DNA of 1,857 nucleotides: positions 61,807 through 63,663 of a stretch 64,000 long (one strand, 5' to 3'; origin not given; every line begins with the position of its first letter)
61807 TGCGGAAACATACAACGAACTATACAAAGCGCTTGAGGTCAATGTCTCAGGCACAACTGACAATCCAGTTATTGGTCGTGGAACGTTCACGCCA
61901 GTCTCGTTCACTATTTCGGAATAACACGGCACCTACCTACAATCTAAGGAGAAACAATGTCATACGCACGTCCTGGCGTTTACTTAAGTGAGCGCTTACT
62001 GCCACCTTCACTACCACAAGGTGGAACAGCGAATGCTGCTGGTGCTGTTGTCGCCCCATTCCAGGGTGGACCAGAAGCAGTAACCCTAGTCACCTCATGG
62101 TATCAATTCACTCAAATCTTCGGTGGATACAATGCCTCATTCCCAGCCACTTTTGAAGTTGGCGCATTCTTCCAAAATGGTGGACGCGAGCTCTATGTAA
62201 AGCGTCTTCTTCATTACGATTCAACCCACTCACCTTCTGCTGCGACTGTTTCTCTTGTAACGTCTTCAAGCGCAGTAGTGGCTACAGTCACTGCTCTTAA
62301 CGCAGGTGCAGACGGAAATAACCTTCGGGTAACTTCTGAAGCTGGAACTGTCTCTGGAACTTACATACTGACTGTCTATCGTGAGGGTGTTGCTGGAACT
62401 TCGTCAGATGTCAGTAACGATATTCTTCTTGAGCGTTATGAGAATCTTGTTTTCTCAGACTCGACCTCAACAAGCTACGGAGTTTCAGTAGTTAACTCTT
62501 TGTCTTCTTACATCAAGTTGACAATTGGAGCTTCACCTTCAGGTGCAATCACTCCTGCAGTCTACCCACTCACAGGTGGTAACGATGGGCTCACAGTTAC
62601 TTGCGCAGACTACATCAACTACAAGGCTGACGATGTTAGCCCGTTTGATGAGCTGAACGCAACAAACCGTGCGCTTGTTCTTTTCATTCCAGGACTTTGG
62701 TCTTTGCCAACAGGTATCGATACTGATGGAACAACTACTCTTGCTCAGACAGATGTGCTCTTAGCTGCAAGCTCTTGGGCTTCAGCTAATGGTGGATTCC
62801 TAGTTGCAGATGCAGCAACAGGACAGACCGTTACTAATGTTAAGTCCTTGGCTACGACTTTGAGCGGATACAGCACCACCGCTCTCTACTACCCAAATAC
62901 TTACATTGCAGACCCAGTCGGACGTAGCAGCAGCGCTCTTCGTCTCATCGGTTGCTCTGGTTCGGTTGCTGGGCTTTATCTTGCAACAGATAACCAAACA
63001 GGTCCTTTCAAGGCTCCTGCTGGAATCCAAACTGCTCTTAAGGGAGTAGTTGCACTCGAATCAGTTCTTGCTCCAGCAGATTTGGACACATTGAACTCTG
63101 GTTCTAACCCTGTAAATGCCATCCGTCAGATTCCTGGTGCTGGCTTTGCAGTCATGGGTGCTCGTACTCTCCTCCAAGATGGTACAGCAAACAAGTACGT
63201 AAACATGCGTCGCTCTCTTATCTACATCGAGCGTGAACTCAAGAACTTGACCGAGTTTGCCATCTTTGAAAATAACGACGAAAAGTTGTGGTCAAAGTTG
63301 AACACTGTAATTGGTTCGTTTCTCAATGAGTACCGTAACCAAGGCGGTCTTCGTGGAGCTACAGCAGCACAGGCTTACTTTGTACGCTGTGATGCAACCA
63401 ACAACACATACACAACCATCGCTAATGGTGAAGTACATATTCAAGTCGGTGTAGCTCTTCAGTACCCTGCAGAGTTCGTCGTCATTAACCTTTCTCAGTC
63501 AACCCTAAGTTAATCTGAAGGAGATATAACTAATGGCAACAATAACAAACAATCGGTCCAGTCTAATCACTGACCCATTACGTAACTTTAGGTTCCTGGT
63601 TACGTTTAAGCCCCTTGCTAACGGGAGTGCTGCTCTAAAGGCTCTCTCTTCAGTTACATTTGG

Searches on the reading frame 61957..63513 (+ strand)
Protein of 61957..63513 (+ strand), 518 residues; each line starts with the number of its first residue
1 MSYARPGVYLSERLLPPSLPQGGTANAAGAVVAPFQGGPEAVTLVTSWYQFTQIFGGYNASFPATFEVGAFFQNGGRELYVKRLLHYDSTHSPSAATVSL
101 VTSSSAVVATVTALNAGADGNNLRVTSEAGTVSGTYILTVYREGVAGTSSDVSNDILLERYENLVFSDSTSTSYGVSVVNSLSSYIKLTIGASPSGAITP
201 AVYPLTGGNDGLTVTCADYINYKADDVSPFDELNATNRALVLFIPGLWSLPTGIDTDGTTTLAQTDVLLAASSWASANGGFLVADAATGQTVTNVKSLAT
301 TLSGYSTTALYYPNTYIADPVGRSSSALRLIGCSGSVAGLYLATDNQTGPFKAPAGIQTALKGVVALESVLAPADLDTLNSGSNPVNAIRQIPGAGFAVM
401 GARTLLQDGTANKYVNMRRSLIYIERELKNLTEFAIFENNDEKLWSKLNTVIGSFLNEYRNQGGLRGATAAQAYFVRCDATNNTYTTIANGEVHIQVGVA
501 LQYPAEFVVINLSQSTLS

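Call 14: search_protein_families(library=pfam, proteins=[window:61957-63513:+], max_evalue=0.001)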
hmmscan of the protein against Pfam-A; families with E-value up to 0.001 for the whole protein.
window:61957-63513:+ (518 aa): 1 family
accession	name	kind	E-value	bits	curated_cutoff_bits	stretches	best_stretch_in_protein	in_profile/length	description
PF17482.7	Phage_sheath_1C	-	1.9e-07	31.5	26.9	1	411-511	5-100/104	Phage tail sheath C-terminal domain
